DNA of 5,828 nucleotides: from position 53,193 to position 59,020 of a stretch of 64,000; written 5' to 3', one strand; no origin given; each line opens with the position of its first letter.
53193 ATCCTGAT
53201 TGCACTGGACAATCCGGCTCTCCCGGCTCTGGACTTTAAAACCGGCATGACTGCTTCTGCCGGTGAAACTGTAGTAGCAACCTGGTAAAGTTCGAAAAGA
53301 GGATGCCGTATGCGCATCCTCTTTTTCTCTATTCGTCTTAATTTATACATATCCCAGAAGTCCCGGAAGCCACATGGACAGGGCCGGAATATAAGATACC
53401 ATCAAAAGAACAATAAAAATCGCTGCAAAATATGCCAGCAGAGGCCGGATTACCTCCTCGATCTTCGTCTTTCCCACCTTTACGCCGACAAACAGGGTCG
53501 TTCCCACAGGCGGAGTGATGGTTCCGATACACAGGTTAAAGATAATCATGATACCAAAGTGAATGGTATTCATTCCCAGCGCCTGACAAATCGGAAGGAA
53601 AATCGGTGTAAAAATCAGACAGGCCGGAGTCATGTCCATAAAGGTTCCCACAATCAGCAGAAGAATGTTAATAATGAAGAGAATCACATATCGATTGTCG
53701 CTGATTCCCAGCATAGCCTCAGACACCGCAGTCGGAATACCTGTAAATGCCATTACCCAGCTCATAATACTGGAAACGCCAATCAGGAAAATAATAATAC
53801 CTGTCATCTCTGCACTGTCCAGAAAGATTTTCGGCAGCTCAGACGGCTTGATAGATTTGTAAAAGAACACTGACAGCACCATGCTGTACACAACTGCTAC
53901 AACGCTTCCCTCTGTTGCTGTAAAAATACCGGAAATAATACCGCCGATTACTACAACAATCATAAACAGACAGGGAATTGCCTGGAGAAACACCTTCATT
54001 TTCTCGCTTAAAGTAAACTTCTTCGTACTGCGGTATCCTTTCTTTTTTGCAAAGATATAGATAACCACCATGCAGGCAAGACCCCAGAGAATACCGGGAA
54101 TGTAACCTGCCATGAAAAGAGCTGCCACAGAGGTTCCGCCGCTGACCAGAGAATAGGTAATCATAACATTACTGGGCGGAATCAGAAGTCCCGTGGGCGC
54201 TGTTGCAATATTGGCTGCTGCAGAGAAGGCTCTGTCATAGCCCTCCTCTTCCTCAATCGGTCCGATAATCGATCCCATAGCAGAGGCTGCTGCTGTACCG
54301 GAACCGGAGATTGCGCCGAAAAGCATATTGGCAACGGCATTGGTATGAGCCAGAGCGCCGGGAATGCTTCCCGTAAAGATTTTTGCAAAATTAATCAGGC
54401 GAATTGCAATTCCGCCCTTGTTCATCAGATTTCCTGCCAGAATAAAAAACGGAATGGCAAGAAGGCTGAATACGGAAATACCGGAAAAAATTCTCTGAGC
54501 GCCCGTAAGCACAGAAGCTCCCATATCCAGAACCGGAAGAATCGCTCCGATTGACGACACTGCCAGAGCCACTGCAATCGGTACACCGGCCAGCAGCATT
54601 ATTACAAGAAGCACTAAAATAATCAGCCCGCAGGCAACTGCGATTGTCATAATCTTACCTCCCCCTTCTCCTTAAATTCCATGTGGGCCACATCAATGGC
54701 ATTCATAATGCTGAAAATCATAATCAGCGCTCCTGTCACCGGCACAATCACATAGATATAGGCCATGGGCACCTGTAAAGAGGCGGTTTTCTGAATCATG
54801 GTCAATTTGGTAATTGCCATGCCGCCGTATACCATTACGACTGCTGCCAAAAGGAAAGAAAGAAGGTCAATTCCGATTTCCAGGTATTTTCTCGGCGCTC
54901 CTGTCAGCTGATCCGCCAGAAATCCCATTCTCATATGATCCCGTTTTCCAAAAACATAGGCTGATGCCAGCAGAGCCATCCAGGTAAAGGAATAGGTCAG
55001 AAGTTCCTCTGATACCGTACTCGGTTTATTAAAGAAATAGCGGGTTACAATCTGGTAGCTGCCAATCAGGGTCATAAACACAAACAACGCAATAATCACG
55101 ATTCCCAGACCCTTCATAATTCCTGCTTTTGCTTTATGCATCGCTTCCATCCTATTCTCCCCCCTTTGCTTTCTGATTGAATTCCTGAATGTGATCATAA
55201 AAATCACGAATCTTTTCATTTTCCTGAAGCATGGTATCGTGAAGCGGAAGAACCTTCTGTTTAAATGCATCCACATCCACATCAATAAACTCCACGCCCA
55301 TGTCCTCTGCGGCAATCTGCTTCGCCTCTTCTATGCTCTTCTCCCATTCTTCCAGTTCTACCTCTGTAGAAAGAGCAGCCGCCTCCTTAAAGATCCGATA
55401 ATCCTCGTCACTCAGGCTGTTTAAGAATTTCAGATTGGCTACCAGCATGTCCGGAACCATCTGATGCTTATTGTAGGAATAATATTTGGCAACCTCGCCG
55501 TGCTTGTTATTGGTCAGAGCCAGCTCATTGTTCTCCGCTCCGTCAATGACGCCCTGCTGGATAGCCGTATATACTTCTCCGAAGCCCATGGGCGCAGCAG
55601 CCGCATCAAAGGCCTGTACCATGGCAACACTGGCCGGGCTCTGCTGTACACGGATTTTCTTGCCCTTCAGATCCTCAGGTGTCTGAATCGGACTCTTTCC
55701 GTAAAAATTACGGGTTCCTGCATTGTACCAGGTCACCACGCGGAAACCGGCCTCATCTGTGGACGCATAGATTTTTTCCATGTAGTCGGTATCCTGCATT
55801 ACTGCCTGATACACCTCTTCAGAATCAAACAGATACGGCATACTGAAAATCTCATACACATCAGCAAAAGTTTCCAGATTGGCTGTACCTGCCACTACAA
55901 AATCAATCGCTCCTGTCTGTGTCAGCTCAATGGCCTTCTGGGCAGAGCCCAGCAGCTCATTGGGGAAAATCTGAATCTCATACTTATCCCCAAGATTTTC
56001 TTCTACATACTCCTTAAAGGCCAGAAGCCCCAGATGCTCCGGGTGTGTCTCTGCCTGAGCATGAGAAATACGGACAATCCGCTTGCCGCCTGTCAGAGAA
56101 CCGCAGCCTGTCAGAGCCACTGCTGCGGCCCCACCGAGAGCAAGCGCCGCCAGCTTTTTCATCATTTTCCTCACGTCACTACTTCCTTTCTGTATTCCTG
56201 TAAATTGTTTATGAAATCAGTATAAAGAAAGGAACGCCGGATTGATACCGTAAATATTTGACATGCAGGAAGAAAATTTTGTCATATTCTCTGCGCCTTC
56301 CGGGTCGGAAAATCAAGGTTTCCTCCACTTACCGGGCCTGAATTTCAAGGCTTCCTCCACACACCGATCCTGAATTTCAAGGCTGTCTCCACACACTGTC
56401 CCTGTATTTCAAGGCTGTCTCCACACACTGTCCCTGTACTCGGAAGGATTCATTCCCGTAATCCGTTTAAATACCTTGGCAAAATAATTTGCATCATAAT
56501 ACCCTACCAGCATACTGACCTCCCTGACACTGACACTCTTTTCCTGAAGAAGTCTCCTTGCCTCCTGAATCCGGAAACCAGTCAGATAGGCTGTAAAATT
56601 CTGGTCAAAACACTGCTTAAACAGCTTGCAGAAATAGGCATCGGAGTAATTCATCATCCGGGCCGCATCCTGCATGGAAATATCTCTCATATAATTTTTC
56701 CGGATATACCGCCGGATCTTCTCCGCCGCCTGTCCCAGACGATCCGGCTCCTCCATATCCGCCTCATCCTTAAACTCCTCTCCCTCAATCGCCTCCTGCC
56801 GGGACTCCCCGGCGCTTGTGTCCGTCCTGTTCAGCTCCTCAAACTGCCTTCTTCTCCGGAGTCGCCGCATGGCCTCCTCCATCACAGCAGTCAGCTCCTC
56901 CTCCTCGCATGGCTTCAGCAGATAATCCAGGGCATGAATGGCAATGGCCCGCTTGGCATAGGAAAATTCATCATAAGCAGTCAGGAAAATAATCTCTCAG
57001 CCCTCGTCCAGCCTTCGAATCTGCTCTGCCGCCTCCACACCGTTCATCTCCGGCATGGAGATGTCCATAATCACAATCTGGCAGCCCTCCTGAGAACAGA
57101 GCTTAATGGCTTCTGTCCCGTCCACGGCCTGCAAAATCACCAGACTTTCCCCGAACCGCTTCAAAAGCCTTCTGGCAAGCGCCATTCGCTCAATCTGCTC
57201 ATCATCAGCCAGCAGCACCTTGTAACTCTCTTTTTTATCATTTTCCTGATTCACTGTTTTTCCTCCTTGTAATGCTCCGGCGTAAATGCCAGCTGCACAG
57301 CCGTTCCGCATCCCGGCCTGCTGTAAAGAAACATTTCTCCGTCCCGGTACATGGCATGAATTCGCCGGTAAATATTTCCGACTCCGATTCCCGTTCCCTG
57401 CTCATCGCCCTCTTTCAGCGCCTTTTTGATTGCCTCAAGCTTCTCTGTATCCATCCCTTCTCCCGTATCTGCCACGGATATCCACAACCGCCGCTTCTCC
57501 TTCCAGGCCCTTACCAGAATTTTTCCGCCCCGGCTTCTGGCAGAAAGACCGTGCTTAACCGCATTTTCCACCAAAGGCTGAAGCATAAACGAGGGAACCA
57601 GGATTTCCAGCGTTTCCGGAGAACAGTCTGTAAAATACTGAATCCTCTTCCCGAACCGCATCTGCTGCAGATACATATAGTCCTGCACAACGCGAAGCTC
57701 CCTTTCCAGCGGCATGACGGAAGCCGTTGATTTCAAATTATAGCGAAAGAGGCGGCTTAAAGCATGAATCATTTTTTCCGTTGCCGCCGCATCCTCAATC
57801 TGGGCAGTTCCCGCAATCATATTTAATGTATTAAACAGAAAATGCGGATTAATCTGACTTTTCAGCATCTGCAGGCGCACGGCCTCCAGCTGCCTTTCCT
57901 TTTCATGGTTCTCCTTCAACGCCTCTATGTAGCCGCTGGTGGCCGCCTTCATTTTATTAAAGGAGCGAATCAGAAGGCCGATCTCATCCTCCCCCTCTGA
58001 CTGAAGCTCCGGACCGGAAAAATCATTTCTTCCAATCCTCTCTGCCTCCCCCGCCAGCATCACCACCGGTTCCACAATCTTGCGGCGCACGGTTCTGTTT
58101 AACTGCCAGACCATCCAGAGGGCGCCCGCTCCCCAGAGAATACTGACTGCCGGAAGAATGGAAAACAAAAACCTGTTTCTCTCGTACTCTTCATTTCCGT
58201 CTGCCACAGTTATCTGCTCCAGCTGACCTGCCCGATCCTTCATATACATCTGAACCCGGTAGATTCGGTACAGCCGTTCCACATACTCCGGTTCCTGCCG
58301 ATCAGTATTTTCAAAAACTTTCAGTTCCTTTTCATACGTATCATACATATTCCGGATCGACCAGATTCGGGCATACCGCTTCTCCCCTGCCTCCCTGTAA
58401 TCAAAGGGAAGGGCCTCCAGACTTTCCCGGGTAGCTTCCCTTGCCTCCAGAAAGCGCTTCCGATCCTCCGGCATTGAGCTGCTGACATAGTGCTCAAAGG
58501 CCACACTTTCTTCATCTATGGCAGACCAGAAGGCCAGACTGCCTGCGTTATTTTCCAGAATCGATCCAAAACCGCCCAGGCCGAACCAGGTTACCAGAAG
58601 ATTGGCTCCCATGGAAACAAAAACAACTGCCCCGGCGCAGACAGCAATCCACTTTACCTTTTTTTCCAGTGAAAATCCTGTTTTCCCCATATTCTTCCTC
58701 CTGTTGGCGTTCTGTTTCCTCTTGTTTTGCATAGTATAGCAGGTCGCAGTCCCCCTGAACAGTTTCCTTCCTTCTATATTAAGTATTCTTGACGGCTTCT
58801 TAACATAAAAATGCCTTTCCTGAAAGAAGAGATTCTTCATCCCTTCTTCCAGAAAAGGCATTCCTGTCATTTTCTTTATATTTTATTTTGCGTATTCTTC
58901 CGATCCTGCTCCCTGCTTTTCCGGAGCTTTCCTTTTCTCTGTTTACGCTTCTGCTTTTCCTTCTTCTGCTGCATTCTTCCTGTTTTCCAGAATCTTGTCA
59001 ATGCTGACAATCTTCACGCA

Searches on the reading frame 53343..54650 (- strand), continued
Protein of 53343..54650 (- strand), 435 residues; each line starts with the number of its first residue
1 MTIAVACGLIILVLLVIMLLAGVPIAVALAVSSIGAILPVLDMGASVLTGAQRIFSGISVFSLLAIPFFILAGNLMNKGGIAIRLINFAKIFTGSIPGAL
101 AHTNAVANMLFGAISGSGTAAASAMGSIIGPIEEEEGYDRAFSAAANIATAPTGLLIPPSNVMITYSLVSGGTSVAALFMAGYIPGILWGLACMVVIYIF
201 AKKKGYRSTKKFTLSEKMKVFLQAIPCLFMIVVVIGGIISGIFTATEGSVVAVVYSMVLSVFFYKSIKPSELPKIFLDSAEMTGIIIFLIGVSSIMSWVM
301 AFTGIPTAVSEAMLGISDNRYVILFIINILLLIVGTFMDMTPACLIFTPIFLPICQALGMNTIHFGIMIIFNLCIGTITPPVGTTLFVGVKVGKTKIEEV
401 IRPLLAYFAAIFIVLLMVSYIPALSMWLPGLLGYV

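Call 57: find_encoding_contigs(protein=P0140, flank=1200, max_places=10)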
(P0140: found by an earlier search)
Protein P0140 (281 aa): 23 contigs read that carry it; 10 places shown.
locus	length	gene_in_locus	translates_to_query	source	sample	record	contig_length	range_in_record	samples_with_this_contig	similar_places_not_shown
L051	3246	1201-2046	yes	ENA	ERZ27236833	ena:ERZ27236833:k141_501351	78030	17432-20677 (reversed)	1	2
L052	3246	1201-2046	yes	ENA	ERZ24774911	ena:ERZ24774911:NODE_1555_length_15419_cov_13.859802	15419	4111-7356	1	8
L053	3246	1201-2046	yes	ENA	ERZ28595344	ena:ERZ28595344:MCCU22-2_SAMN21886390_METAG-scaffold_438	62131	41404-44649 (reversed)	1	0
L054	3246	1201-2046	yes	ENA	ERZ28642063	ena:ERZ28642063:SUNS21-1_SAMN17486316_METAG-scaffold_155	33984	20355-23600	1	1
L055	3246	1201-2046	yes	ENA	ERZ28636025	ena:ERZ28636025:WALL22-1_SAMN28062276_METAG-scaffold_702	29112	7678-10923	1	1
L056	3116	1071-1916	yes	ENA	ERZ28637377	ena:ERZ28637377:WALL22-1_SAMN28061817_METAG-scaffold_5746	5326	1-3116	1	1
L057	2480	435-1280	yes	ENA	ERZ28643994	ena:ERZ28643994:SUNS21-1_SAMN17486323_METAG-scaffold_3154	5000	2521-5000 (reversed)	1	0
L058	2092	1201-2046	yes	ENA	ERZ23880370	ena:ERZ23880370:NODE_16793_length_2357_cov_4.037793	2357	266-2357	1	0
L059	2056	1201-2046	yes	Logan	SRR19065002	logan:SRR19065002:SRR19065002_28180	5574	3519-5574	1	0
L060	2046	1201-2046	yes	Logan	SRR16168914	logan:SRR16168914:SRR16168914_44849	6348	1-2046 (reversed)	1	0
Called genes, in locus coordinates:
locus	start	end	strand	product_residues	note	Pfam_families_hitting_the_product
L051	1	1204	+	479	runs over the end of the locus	PF00672:HAMP, PF06580:His_kinase, PF02518:HATPase_c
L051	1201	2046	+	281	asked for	PF00072:Response_reg, PF12833:HTH_18, PF00165:HTH_AraC (weak)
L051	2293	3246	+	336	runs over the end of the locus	PF03480:DctP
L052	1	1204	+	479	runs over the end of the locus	PF00672:HAMP, PF06580:His_kinase, PF02518:HATPase_c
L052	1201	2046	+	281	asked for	PF00072:Response_reg, PF12833:HTH_18, PF00165:HTH_AraC (weak)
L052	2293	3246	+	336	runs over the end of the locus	PF03480:DctP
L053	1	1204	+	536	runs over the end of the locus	PF00672:HAMP, PF06580:His_kinase, PF02518:HATPase_c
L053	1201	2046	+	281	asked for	PF00072:Response_reg, PF12833:HTH_18, PF00165:HTH_AraC (weak)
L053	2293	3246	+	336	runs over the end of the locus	PF03480:DctP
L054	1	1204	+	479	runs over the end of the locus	PF00672:HAMP, PF06580:His_kinase, PF02518:HATPase_c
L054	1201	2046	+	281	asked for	PF00072:Response_reg, PF12833:HTH_18, PF00165:HTH_AraC (weak)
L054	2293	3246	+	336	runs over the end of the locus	PF03480:DctP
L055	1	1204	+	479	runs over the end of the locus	PF00672:HAMP, PF06580:His_kinase, PF02518:HATPase_c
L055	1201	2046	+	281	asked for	PF00072:Response_reg, PF12833:HTH_18, PF00165:HTH_AraC (weak)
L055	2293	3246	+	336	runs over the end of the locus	PF03480:DctP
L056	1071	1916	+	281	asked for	PF00072:Response_reg, PF12833:HTH_18, PF00165:HTH_AraC (weak)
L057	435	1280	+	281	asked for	PF00072:Response_reg, PF12833:HTH_18, PF00165:HTH_AraC (weak)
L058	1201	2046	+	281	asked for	PF00072:Response_reg, PF12833:HTH_18, PF00165:HTH_AraC (weak)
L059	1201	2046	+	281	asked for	PF00072:Response_reg, PF12833:HTH_18, PF00165:HTH_AraC (weak)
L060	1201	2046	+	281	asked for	PF00072:Response_reg, PF12833:HTH_18, PF00165:HTH_AraC (weak)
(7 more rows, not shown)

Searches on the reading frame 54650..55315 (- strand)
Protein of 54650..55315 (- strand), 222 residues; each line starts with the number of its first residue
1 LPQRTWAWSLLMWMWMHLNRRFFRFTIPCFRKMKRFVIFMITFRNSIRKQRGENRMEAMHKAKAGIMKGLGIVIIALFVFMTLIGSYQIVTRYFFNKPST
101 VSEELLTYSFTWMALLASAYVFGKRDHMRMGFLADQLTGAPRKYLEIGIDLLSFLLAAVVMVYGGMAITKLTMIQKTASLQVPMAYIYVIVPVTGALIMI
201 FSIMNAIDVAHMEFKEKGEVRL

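Call 10: search_protein_families(library=pfam, proteins=[window:54650-55315:-])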
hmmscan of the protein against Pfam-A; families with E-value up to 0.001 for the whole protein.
window:54650-55315:- (222 aa): 1 family
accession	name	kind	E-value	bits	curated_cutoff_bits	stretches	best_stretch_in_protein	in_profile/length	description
PF04290.18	DctQ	-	1e-28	100.3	28.3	1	81-208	1-128/132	Tripartite ATP-independent periplasmic transporters, DctQ component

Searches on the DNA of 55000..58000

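Call 12: search_rna_families(source=window, start=55000, end=58000, threshold=evalue, max_evalue=1)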
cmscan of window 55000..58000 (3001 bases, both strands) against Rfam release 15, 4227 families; matches with E-value up to 1: 1.
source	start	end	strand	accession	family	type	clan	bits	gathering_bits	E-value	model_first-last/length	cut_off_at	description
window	57935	57994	-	RF01129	sR44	Gene; snRNA; snoRNA; CD-box;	-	16.3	45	0.81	1-55/55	no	Small nucleolar RNA sR44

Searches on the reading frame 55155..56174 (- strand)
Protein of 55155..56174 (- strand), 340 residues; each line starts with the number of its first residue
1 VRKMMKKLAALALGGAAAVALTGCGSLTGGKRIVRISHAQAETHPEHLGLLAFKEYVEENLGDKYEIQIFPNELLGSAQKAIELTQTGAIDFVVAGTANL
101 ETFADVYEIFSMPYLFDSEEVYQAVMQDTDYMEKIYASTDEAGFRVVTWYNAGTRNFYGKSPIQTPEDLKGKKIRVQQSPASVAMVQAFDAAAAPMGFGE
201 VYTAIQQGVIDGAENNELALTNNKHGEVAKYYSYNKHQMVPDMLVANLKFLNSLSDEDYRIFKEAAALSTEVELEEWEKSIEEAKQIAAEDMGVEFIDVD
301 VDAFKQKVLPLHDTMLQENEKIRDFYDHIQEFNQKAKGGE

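Call 10: search_protein_families(library=pfam, proteins=[window:55155-56174:-])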
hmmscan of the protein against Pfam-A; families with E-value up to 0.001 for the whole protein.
window:55155-56174:- (340 aa): 2 families
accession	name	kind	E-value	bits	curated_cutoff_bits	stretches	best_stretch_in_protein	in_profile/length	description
PF03480.18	DctP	-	3.7e-75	253.3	23.4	1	36-317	1-284/286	Bacterial extracellular solute-binding protein, family 7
PF09084.16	NMT1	-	0.00092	19.6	20.5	0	160-189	82-111/216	NMT1/THI5 like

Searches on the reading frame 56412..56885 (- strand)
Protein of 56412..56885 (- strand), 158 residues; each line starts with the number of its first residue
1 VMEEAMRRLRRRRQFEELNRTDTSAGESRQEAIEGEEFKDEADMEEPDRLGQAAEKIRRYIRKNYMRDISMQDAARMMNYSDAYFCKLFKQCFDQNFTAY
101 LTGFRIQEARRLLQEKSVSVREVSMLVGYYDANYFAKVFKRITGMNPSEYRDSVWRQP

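Call 10: search_protein_families(library=pfam, proteins=[window:56412-56885:-])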
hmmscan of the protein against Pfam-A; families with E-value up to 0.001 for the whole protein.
window:56412-56885:- (158 aa): 2 families
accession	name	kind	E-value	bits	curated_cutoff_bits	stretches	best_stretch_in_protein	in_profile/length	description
PF12833.13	HTH_18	-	4.2e-21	75.5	33.6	1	75-152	2-79/80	Helix-turn-helix domain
PF00165.29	HTH_AraC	-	2.3e-16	59.9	26.6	2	117-151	8-41/42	Bacterial regulatory helix-turn-helix proteins, AraC family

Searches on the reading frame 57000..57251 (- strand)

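Call 10: search_protein_families(library=pfam, proteins=[window:57000-57251:-])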
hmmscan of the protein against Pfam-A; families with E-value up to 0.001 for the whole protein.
window:57000-57251:- (84 aa): 1 family
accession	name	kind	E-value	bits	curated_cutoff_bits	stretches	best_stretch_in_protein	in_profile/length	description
PF00072.30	Response_reg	-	1.7e-13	51.1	30.2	1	12-82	1-68/111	Response regulator receiver domain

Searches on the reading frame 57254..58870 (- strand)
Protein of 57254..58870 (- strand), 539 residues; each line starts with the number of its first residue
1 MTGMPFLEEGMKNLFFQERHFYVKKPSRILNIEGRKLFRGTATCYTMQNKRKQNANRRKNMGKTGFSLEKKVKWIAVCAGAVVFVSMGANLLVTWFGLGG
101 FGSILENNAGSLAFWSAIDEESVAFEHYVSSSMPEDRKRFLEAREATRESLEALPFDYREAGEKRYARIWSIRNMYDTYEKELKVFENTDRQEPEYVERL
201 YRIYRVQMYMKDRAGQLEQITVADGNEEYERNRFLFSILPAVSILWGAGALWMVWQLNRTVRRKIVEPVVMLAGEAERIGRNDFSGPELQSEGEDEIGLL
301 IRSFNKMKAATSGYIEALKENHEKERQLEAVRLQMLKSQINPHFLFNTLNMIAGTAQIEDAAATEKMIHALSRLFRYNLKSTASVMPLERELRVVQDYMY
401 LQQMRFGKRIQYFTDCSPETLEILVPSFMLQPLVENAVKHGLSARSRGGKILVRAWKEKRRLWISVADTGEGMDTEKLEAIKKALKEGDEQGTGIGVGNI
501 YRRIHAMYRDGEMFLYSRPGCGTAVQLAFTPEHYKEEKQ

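Call 10: search_protein_families(library=pfam, proteins=[window:57254-58870:-])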
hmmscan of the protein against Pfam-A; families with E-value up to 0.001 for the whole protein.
window:57254-58870:- (539 aa): 4 families
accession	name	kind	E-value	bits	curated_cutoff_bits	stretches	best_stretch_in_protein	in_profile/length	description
PF06580.19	His_kinase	-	3.1e-28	98.3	25.2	1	332-410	2-81/81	Histidine kinase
PF02518.31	HATPase_c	-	5.5e-12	46.6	26.4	1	429-529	9-107/111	Histidine kinase-, DNA gyrase B-, and HSP90-like ATPase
PF00672.30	HAMP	-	9e-08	32.8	25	1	261-309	2-49/53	HAMP domain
PF13581.12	HATPase_c_2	-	6.8e-05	23.3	27.4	1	434-497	40-102/127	Histidine kinase-like ATPase domain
